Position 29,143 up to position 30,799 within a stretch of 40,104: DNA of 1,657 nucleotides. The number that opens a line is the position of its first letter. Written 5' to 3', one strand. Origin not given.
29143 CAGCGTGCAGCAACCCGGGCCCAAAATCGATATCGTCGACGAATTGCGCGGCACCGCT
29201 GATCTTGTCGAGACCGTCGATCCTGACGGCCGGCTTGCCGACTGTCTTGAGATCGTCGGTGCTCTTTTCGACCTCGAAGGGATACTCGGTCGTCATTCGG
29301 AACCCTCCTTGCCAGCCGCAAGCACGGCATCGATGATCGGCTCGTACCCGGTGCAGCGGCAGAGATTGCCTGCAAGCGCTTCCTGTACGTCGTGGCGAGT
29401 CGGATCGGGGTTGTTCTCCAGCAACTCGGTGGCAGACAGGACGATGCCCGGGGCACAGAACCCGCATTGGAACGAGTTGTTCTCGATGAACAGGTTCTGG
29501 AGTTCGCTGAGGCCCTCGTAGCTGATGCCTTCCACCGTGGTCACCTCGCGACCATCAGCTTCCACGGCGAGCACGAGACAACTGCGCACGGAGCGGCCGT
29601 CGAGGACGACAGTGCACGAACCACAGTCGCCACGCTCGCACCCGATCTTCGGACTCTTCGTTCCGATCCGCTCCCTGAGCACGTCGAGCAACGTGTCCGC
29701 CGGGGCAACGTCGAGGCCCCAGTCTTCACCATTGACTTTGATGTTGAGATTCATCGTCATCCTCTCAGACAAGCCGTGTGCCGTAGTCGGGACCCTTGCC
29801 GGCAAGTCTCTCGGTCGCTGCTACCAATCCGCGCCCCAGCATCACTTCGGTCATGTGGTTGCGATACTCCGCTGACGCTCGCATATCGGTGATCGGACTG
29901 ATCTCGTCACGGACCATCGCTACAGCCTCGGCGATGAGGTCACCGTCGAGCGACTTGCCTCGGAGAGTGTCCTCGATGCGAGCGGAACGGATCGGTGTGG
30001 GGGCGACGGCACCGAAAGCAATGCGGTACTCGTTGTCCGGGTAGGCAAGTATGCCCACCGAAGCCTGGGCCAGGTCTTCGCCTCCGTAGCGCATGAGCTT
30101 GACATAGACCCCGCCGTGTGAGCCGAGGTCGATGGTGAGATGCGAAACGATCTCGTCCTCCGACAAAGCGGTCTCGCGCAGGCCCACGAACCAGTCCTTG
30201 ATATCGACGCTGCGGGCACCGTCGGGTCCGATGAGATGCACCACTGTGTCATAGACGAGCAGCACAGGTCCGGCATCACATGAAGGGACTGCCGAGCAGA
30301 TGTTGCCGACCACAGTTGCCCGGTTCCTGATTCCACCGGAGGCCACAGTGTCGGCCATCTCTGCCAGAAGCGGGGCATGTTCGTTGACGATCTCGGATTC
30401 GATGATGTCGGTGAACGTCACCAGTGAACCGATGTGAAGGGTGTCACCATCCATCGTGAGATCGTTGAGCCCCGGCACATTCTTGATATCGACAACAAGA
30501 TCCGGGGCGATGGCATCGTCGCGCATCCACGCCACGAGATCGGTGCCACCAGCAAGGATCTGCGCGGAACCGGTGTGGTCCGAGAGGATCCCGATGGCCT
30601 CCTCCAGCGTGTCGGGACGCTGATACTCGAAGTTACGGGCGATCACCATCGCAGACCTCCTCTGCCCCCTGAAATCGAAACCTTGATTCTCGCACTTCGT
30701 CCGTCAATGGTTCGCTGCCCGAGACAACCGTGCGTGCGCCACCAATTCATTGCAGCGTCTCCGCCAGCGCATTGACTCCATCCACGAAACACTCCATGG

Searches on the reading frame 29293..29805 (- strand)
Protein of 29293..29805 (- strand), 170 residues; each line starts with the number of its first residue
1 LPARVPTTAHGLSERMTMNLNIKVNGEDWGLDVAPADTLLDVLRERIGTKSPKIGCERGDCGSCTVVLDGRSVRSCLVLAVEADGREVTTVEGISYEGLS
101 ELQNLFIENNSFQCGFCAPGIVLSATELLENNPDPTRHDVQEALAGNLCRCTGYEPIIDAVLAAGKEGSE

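Call 5: search_protein_families(library=pfam, proteins=[window:29293-29805:-])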
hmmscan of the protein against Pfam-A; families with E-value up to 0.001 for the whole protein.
window:29293-29805:- (170 aa): 3 families
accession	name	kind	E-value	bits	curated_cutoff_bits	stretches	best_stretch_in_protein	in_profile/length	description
PF01799.25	Fer2_2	-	1.3e-28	99.3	30.3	1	90-161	1-74/75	[2Fe-2S] binding domain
PF00111.32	Fer2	-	2.2e-07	31.1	21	1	22-76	1-55/77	2Fe-2S iron-sulfur cluster binding domain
PF13085.11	Fer2_3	-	6.3e-05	23.4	27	1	51-92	47-87/107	2Fe-2S iron-sulfur cluster binding domain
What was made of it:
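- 29293..29805 (-): [2Fe-2S] subunit of the Mo hydroxylase (start uncertain). PF01799 and PF00111 (call 5).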

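Call 6: search_protein_families(library=ncbifam, proteins=[window:29293-29805:-])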
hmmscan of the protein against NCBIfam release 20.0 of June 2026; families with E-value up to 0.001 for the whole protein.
window:29293-29805:- (170 aa): 11 families
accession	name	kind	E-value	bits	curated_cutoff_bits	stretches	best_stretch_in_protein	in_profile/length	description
NF041020.1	glyceraldDH_gamma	equivalog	2.3e-54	183.4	290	1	16-166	9-160/164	glyceraldehyde dehydrogenase subunit gamma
NF043084.2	XdhC_XDHase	equivalog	8.7e-50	168.1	217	1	19-162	2-147/151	xanthine dehydrogenase subunit XdhC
TIGR03198.1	pucE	equivalog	2.2e-47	160.3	254.3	1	19-164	3-148/151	xanthine dehydrogenase subunit E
TIGR03193.1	4hydroxCoAred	equivalog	2.3e-44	150.9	257.8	1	20-164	2-147/148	4-hydroxybenzoyl-CoA reductase subunit gamma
NF045668.1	pterin_aldehy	equivalog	4.2e-44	150.9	1100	1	21-166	4-153/905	molybdopterin-dependent aldehyde oxidoreductase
NF007387.0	PRK09908.1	equivalog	2.8e-41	140.6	212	1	16-166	5-157/159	xanthine dehydrogenase iron sulfur-binding subunit XdhC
TIGR03311.1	Se_dep_XDH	equivalog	7.6e-40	136.7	830.45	1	23-166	4-145/848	selenium-dependent xanthine dehydrogenase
TIGR02963.1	xanthine_xdhA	equivalog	1.8e-39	135.7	467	1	32-163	14-156/468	xanthine dehydrogenase small subunit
NF008514.0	PRK11433.1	equivalog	9.5e-39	133.1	322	1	13-163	46-212/218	aldehyde dehydrogenase iron-sulfur subunit PaoA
TIGR02969.1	mam_aldehyde_ox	subfamily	1.1e-26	92.7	1912.3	1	31-162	15-158/1330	aldehyde oxidase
TIGR03313.1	Se_sel_red_Mo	hypoth_equivalog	1.7e-12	45.9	1101.9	1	59-163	38-143/951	molybdopterin-dependent oxidoreductase Mo/Fe-S-binding subunit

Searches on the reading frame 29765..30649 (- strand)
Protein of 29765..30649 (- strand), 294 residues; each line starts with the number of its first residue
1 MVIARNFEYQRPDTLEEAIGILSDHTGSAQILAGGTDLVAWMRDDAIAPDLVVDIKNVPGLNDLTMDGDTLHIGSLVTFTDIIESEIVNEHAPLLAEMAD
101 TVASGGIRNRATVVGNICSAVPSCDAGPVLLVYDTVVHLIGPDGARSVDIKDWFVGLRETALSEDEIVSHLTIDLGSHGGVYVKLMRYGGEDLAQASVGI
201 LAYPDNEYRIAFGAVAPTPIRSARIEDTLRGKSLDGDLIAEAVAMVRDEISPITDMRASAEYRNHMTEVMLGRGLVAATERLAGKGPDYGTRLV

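Call 4: search_protein_families(library=pfam, proteins=[window:29765-30649:-])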
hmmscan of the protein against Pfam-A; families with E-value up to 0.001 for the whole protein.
window:29765-30649:- (294 aa): 2 families
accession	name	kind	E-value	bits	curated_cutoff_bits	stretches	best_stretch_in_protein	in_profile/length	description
PF00941.27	FAD_binding_5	-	7.8e-46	156.4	27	1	6-173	2-167/170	FAD binding domain in molybdopterin dehydrogenase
PF03450.22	CO_deh_flav_C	-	8e-20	71.3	25.5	1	190-275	10-99/102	CO dehydrogenase flavoprotein C-terminal domain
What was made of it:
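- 29765..30649 (-): FAD-binding subunit of a three-subunit molybdenum hydroxylase (CoxM/XdhB-like). Candidate uracil-to-barbiturate dehydrogenase. PF00941 and PF03450 (call 4).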

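Call 6: search_protein_families(library=ncbifam, proteins=[window:29765-30649:-])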
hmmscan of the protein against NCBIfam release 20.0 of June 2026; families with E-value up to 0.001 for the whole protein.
window:29765-30649:- (294 aa): 8 families
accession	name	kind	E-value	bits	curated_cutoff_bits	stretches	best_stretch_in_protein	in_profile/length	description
NF043083.1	XdhB_XDHase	equivalog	4.2e-57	193.5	310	1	8-281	6-286/289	xanthine dehydrogenase subunit XdhB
NF007427.0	PRK09971.1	equivalog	1.2e-56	192.1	287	1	8-284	6-289/292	xanthine dehydrogenase FAD-binding subunit XdhB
NF041019.1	glyceraldDH_beta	equivalog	4.1e-55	187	350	1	5-276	4-278/280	glyceraldehyde dehydrogenase subunit beta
TIGR02963.1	xanthine_xdhA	equivalog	1.6e-44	152.3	467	1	9-273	195-463/468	xanthine dehydrogenase small subunit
TIGR03195.1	4hydrxCoA_B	equivalog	1.8e-34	119.3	404.55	2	5-119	3-116/321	4-hydroxybenzoyl-CoA reductase subunit beta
TIGR03199.1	pucC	equivalog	9.4e-21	74.3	306.05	1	12-265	1-256/264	xanthine dehydrogenase subunit C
TIGR03312.1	Se_sel_red_FAD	hypoth_equivalog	2.3e-17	63.1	241.5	1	9-272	4-244/257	molybdopterin-dependent oxidoreductase FAD-binding subunit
TIGR02969.1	mam_aldehyde_ox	subfamily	3.7e-05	21.4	1912.3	1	92-251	331-498/1330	aldehyde oxidase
